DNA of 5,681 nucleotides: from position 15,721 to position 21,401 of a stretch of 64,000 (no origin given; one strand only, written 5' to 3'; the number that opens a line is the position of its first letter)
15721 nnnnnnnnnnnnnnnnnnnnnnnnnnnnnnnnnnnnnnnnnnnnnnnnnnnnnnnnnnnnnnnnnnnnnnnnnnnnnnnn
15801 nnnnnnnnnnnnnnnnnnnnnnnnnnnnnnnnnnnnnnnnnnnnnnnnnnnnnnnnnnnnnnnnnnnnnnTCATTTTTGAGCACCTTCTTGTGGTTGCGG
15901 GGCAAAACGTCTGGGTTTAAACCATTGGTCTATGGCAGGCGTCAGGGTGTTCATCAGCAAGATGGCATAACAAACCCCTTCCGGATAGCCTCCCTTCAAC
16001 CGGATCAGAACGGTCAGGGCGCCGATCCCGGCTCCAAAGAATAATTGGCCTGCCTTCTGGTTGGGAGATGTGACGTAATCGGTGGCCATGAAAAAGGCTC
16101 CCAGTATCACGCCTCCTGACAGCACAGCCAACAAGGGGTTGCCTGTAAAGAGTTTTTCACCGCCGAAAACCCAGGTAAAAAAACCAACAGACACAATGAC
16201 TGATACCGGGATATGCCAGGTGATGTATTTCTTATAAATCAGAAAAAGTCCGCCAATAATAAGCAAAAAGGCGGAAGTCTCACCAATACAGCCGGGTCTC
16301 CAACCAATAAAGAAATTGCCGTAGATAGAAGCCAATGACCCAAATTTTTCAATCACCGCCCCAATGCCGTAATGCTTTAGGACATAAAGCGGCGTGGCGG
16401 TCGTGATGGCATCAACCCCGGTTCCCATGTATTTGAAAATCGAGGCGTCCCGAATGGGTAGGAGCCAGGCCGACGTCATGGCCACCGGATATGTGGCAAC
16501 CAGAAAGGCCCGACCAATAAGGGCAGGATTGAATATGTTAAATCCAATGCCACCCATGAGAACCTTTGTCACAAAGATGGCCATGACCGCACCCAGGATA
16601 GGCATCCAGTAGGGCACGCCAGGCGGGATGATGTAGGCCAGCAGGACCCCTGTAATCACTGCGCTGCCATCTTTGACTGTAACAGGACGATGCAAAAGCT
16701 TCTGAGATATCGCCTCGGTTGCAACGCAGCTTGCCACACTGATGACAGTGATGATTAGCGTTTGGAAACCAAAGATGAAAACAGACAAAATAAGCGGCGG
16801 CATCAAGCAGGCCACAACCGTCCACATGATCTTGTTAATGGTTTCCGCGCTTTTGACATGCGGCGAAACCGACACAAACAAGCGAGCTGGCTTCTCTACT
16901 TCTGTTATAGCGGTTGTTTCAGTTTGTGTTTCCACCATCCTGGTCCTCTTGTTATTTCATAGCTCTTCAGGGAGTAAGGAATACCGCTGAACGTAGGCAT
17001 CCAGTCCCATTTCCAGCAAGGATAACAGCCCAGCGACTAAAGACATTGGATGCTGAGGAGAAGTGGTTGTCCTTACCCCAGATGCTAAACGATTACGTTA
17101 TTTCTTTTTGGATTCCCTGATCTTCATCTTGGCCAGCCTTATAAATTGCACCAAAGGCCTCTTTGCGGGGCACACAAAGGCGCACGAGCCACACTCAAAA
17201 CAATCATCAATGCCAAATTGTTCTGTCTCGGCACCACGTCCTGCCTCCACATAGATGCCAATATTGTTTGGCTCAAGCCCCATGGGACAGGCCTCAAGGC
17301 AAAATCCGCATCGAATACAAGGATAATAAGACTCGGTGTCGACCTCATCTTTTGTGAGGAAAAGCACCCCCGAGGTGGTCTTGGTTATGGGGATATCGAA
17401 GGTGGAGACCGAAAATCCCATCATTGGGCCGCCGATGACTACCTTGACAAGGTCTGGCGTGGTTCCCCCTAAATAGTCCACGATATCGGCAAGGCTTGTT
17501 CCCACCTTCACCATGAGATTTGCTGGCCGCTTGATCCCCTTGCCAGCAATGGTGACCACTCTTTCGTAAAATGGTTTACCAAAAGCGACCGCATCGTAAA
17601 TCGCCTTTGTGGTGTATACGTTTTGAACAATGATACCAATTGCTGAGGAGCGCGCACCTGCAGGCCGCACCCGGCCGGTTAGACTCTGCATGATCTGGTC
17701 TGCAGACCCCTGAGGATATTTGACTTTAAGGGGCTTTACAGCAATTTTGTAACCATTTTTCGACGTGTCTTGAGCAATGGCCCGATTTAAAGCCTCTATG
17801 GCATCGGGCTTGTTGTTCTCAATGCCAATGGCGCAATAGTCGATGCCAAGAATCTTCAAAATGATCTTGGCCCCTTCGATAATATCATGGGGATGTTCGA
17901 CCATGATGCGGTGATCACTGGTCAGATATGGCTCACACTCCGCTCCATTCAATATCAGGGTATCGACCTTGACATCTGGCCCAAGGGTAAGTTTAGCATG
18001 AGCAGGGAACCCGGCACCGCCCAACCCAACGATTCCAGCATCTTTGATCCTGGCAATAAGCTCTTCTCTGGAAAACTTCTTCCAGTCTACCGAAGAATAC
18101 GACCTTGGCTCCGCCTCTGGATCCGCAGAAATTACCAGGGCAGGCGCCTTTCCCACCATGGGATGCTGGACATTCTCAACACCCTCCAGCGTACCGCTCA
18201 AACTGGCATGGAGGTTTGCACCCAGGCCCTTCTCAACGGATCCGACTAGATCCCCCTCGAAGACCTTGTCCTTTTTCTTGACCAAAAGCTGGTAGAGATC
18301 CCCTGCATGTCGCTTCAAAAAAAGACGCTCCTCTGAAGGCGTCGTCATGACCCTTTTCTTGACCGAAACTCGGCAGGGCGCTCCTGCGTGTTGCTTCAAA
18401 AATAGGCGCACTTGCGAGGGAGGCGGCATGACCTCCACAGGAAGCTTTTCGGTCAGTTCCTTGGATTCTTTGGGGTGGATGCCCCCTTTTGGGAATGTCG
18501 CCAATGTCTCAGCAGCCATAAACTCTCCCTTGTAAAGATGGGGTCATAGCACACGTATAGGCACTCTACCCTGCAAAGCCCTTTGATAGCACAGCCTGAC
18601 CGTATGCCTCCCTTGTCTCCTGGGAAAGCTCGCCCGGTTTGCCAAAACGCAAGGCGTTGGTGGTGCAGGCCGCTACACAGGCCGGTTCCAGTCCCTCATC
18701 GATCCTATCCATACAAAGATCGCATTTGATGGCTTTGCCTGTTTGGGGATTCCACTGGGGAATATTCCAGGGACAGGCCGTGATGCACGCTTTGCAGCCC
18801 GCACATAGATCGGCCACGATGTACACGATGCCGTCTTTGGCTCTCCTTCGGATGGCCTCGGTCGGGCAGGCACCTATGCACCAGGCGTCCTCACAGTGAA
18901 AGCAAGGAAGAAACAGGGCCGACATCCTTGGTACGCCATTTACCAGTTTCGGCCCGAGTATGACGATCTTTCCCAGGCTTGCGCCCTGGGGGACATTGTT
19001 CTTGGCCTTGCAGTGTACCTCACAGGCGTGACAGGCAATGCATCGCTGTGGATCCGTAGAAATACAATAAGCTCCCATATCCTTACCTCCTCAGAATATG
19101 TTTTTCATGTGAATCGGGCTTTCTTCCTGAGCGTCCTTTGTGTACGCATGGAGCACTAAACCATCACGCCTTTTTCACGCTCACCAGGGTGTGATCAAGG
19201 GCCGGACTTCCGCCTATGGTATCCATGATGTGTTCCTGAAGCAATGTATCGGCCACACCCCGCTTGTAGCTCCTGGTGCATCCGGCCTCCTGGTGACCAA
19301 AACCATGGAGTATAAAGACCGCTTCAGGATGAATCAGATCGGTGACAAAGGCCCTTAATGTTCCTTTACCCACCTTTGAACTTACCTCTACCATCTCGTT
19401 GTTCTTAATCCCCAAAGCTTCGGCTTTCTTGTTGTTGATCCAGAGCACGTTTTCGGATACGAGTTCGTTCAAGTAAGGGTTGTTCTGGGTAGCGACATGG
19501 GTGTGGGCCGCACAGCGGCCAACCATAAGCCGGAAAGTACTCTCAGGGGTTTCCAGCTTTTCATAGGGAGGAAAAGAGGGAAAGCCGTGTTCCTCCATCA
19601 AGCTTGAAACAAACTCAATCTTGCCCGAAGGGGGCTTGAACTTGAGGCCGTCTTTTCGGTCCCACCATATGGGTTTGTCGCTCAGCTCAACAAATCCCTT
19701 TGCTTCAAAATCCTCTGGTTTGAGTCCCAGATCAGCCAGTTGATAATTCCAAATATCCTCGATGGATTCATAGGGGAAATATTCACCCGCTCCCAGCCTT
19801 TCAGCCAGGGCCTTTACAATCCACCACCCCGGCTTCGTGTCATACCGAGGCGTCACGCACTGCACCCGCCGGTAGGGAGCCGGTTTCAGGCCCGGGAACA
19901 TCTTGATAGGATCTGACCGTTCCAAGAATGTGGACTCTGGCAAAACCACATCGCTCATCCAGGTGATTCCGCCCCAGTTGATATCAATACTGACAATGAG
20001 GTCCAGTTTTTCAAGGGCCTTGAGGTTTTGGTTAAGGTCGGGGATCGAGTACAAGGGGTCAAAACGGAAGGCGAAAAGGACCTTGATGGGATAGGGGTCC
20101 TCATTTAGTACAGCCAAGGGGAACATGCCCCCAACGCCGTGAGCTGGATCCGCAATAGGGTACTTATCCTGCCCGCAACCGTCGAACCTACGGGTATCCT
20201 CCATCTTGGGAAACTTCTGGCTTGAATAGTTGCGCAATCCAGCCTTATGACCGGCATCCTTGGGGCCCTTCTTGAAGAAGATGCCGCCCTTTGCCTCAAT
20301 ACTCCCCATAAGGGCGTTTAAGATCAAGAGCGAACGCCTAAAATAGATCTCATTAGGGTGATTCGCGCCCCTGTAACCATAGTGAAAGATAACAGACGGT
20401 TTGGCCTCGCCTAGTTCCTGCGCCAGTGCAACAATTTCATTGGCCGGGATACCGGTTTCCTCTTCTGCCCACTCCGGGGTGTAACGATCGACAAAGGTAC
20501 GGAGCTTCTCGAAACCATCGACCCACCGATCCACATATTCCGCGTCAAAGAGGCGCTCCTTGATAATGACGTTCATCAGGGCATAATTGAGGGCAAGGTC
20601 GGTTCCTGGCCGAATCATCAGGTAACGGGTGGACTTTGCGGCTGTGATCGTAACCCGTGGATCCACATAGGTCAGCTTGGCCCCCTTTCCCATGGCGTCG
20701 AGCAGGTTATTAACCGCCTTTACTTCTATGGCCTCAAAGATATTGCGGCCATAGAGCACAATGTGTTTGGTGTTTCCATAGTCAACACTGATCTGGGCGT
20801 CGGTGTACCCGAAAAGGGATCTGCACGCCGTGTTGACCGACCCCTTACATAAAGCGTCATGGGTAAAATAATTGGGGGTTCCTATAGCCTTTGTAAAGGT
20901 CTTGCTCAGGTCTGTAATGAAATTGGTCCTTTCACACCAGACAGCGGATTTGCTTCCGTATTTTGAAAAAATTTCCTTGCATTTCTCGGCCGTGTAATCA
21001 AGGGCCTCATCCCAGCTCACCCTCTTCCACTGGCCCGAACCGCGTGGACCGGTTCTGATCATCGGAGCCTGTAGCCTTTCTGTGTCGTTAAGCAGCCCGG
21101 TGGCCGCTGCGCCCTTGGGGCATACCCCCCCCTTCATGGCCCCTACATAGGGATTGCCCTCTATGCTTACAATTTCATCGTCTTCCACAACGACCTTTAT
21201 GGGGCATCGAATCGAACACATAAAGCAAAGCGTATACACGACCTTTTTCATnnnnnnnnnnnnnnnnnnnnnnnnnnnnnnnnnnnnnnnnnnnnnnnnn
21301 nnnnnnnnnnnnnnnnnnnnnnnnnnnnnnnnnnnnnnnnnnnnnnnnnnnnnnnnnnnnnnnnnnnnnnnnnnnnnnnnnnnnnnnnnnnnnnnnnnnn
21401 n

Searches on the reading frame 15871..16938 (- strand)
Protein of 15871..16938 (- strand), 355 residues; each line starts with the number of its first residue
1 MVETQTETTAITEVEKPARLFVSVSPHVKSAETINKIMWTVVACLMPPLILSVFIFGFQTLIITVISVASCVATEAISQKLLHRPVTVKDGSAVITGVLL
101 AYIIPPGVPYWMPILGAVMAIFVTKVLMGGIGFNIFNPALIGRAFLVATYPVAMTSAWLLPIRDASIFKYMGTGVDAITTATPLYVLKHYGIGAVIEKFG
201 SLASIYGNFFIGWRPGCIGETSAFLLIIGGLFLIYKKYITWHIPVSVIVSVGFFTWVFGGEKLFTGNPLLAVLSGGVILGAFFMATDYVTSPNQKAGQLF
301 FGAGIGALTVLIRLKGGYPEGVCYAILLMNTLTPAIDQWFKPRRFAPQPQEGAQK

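Call 30: search_protein_families(library=pfam, proteins=[window:15871-16938:-], max_evalue=0.00001)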
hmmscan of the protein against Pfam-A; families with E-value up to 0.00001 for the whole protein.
window:15871-16938:- (355 aa): 1 family
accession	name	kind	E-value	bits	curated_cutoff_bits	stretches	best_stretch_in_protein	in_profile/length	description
PF03116.20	NQR2_RnfD_RnfE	-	7.8e-111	370.6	27.7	1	22-345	2-295/296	NQR2, RnfD, RnfE family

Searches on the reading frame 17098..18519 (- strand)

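Call 30: search_protein_families(library=pfam, proteins=[window:17098-18519:-], max_evalue=0.00001)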
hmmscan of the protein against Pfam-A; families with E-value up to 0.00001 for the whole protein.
window:17098-18519:- (473 aa): 9 families
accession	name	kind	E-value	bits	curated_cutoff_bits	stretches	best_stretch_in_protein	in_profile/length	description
PF01512.22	Complex1_51K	-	2.9e-52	177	31.2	1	158-308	1-149/150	Nuo51 FMN-binding domain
PF13375.12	RnfC_N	-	3.9e-26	91.5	25.6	2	58-134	24-100/101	RnfC Barrel sandwich hybrid domain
PF13183.11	Fer4_8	-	5.6e-09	36.8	27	1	399-453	3-67/68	4Fe-4S dicluster domain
PF10531.15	SLBB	-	1.4e-08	34.9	27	1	321-369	1-54/55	SLBB domain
PF12838.12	Fer4_7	-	2e-08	35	27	1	401-452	2-50/52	4Fe-4S dicluster domain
PF13237.11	Fer4_10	-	4.2e-07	30.2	25.5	1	400-451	8-53/53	4Fe-4S dicluster domain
PF13187.11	Fer4_9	-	1.1e-06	29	27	1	401-453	2-50/52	4Fe-4S dicluster domain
PF13534.11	Fer4_17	-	1.3e-06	29.3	22.2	0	401-452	2-58/61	4Fe-4S dicluster domain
PF12797.12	Fer4_2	-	2.6e-06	27.5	24.5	0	400-412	9-21/22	4Fe-4S binding domain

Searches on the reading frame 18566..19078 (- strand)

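Call 30: search_protein_families(library=pfam, proteins=[window:18566-19078:-], max_evalue=0.00001)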
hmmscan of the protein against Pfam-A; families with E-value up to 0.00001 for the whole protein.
window:18566-19078:- (170 aa): 5 families
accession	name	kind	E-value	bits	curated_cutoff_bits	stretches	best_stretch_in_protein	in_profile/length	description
PF13247.11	Fer4_11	-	1.5e-25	89.7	26.2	1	58-147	9-99/100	4Fe-4S dicluster domain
PF12838.12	Fer4_7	-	7.3e-11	42.8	27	1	59-106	2-52/52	4Fe-4S dicluster domain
PF00037.32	Fer4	-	2.2e-10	40.3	21.1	0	85-106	1-22/24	4Fe-4S binding domain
PF13237.11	Fer4_10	-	1.3e-07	31.9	25.5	0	85-138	2-52/53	4Fe-4S dicluster domain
PF13187.11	Fer4_9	-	2e-07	31.4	27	0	59-105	2-50/52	4Fe-4S dicluster domain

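Call 75: search_protein_families(library=ncbifam, proteins=[window:18566-19078:-], max_evalue=1e-10)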
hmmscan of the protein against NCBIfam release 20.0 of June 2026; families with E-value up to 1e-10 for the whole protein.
window:18566-19078:- (170 aa): 18 families
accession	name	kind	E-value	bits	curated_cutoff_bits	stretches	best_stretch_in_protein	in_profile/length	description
TIGR02951.1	DMSO_dmsB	equivalog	3.4e-37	128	214.1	1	8-153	6-158/161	DMSO/selenate family reductase complex B subunit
NF008134.0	PRK10882.1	equivalog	3.3e-29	102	263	1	59-156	113-216/329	hydrogenase 2 operon protein HybA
TIGR03149.1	cyt_nit_nrfC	equivalog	4.5e-29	101.4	377.6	1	4-147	39-183/225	cytochrome c nitrite reductase Fe-S protein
TIGR01582.1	FDH-beta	equivalog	1.7e-28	99.6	334.7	1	59-156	93-190/283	formate dehydrogenase subunit beta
NF011569.0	PRK14993.1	equivalog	6.2e-25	88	416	1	4-143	44-183/244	tetrathionate reductase subunit TtrB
NF045715.1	sulf_resp_HmcB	equivalog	9e-25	87.4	420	1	59-157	107-207/307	sulfate respiration complex iron-sulfur protein HmcB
NF038355.1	FDH3_beta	equivalog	1.1e-24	87.4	240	1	8-121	7-120/180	formate dehydrogenase FDH3 subunit beta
TIGR03478.1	DMSO_red_II_bet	subfamily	2.2e-23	82.7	480.7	1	59-146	131-218/321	DMSO reductase family type II enzyme, iron-sulfur subunit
NF009408.0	PRK12769.1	equivalog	5.9e-22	77.6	1003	1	6-157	5-156/659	formate-dependent uric acid utilization protein AegA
NF041715.1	arsenate_red_ArrB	equivalog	1e-21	77.6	450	1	7-113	6-110/233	arsenate respiratory reductase iron-sulfur subunit ArrB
NF045797.1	DsrO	equivalog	1.3e-21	77.1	200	1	6-147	46-201/235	sulfate reduction electron transfer complex DsrMKJOP subunit DsrO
NF007658.0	PRK10330.1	equivalog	9.4e-18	64.3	260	1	6-105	5-102/181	electron transport protein HydN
NF009451.0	PRK12809.1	equivalog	1.3e-17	63.3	1154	1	6-148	5-139/639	formate-dependent uric acid utilization protein YgfT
NF042979.1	EthbenzDh_ebdB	equivalog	3.6e-17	62.3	740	1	58-146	152-240/354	ethylbenzene dehydrogenase subunit beta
TIGR01660.1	narH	equivalog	4.7e-17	61.6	524.05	1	57-140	181-264/492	nitrate reductase subunit beta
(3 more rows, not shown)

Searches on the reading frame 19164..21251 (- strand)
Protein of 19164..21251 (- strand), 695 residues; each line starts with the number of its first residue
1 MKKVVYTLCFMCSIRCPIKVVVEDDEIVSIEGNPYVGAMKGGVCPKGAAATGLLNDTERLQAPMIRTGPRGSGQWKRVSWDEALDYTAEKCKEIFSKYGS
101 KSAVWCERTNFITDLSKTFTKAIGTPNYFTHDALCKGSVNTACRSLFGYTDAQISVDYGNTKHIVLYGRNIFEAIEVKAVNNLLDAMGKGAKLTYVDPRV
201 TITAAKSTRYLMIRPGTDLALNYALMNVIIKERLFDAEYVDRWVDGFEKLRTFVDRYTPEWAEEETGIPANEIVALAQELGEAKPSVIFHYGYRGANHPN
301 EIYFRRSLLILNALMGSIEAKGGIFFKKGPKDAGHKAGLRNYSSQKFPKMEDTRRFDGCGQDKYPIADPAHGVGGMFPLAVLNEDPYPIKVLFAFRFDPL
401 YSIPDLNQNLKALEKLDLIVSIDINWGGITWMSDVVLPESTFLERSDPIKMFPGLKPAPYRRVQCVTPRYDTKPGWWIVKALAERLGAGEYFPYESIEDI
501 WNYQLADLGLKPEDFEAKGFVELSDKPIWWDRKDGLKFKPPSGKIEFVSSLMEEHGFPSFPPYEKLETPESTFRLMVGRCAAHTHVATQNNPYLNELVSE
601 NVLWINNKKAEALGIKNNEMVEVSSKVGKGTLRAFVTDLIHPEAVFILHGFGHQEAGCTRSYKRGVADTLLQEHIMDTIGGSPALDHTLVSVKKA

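Call 29: search_protein_families(library=pfam, proteins=[window:19164-21251:-], max_evalue=0.00001)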
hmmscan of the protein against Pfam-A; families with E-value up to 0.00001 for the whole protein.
window:19164-21251:- (695 aa): 3 families
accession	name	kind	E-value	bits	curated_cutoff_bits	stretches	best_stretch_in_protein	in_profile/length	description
PF00384.28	Molybdopterin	-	2.1e-40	139.3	24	1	59-485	1-353/353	Molybdopterin oxidoreductase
PF01568.27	Molydop_binding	-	5.1e-18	65.6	26.8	1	573-686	1-107/110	Molydopterin dinucleotide binding domain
PF04879.21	Molybdop_Fe4S4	-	1.3e-11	44.7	22.7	1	3-55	2-54/55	Molybdopterin oxidoreductase Fe4S4 domain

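Call 75: search_protein_families(library=ncbifam, proteins=[window:19164-21251:-], max_evalue=1e-10)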
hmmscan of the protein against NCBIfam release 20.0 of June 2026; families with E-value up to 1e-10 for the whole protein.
window:19164-21251:- (695 aa): 23 families
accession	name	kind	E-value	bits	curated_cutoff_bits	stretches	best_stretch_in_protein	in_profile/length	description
NF012032.0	PRK15488.1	equivalog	1.8e-168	561.9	694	2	2-523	41-564/759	thiosulfate reductase PhsA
TIGR01591.1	Fdh-alpha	equivalog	2.8e-84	283.5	666.25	1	7-650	1-642/672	formate dehydrogenase subunit alpha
TIGR02166.1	dmsA_ynfE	subfamily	6.3e-61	206.4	777.7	2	3-249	43-304/794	DMSO/selenate family reductase complex A subunit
NF047855.1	AssmNtatRedNasC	equivalog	4.1e-54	184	1100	1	2-649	18-674/708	assimilatory nitrate reductase catalytic subunit NasC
NF041714.1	arsenate_red_ArrA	equivalog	6.9e-50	170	1600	2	5-248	51-300/848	arsenate respiratory reductase molybdopterin-containing subunit ArrA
NF041783.2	mnquin_red_QrcB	equivalog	2.6e-48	164.7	440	2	4-324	52-365/695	menaquinone reductase molybdopterin-binding-like subunit QrcB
TIGR03479.1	DMSO_red_II_alp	subfamily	3.2e-44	151.3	984.75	1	43-241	104-304/913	molybdopterin-dependent oxidoreductase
NF041885.1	selenate_YnfE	exception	1.1e-42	145.8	1675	1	2-488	46-566/805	selenate/tellurate reductase subunit YnfE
NF041884.1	selenate_YnfF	exception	1.5e-42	145.5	1650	1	2-488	43-559/798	selenate/tellurate reductase subunit YnfF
TIGR00509.1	bisC_fam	subfamily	3.4e-38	131.4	1017.55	1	68-694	64-753/772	molybdopterin guanine dinucleotide-containing S/N-oxide reductase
NF011566.1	PRK14990.1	exception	4.8e-37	127.4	1600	1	2-249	56-324/814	dimethylsulfoxide reductase subunit A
NF041513.1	formate_DH_Act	exception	1.2e-32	112.8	1400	1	3-243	41-294/1067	formate dehydrogenase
TIGR01553.1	formate-DH-alph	equivalog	3.8e-31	107.7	814.2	1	6-244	46-304/1009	formate dehydrogenase-N subunit alpha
NF011567.1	PRK14991.1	equivalog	2e-28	98.7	1750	0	246-443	459-679/1022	tetrathionate reductase subunit TtrA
NF011682.0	PRK15102.1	equivalog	4.3e-28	97.9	909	1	67-538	112-615/829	trimethylamine-N-oxide reductase TorA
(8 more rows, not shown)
